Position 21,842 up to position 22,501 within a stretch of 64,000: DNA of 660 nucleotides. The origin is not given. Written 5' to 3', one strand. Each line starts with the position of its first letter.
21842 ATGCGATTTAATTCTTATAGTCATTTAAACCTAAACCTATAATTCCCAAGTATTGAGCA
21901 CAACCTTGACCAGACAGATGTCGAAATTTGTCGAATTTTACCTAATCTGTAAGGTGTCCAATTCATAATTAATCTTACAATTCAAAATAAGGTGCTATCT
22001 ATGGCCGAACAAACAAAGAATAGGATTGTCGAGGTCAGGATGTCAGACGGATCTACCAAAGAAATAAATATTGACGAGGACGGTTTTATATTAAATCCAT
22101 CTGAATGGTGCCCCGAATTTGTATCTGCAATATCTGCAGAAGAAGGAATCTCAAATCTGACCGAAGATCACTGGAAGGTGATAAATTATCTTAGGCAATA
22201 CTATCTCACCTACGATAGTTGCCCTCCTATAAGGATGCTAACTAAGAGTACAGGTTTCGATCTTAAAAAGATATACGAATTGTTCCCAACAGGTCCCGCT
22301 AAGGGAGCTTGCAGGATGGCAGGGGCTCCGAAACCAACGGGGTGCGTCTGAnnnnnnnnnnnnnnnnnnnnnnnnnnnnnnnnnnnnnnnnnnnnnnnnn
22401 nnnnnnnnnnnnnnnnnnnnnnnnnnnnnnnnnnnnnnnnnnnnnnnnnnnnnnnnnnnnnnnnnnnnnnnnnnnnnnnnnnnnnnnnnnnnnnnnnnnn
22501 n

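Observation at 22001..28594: Eight-gene dsrC-(Zn-ribbon)-dsrA-dsrB-dsrM-dsrK-cobA-sirC operon in a Thermoplasmatota-like archaeal background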

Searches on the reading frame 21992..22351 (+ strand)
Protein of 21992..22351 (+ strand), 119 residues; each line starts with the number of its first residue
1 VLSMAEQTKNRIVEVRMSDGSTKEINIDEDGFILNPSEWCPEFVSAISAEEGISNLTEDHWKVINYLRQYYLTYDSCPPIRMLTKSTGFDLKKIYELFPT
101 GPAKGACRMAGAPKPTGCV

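Call 4: search_protein_families(library=pfam, proteins=[window:21992-22351:+], max_evalue=0.01)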
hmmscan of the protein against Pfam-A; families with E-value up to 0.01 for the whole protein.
window:21992-22351:+ (119 aa): 1 family
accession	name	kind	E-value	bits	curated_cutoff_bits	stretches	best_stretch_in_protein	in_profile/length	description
PF04358.19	DsrC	-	5.1e-35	120.6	24.9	1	22-119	4-107/107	DsrC like protein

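Call 17: search_protein_families(library=ncbifam, proteins=[window:21992-22351:+], max_evalue=0.001)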
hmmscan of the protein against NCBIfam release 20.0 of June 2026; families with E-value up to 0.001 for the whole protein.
window:21992-22351:+ (119 aa): 2 families
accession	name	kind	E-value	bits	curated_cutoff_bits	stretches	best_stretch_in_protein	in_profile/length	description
TIGR03342.1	dsrC_tusE_dsvC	subfamily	1.8e-34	118.3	53.5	1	22-119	5-108/108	TusE/DsrC/DsvC family sulfur relay protein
NF008562.0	PRK11508.1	equivalog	1.1e-21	77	191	1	22-119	6-109/109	sulfurtransferase TusE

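Call 50: search_solved_structures(query=window:22001-22351:+, max_evalue=0.001, show_alignments=1)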
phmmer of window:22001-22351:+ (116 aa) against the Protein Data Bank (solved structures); distinct sequences matched with E-value up to 0.001: 8.
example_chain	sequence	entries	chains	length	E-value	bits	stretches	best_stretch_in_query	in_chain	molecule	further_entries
1ji8_A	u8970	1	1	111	1.3e-37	131.8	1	20-116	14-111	dissimilatory siroheme-sulfite reductase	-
2v4j_C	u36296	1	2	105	2e-36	128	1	20-116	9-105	SULFITE REDUCTASE, DISSIMILATORY-TYPE SUBUNIT GAMMA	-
2xsj_C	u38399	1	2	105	6.7e-34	119.9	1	18-116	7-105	SULFUR RELAY PROTEIN, TUSE/DSRC/DSVC FAMILY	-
3or1_C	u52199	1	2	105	9e-33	116.2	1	22-116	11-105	Sulfite reductase gama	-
3or2_C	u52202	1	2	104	1.8e-32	115.3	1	22-116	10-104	Sulfite redcutase subunit gama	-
1sau_A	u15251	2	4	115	3.8e-27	98.1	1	19-116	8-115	sulfite reductase, desulfoviridin-type subunit gamma | sulfite reductase, desulfoviridin-type subunit gamma (dsvC)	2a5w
1yx3_A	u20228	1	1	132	8.4e-27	97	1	19-116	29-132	hypothetical protein DsrC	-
7syb_A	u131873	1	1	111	7.6e-08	35.8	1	22-116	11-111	Sulfurtransferase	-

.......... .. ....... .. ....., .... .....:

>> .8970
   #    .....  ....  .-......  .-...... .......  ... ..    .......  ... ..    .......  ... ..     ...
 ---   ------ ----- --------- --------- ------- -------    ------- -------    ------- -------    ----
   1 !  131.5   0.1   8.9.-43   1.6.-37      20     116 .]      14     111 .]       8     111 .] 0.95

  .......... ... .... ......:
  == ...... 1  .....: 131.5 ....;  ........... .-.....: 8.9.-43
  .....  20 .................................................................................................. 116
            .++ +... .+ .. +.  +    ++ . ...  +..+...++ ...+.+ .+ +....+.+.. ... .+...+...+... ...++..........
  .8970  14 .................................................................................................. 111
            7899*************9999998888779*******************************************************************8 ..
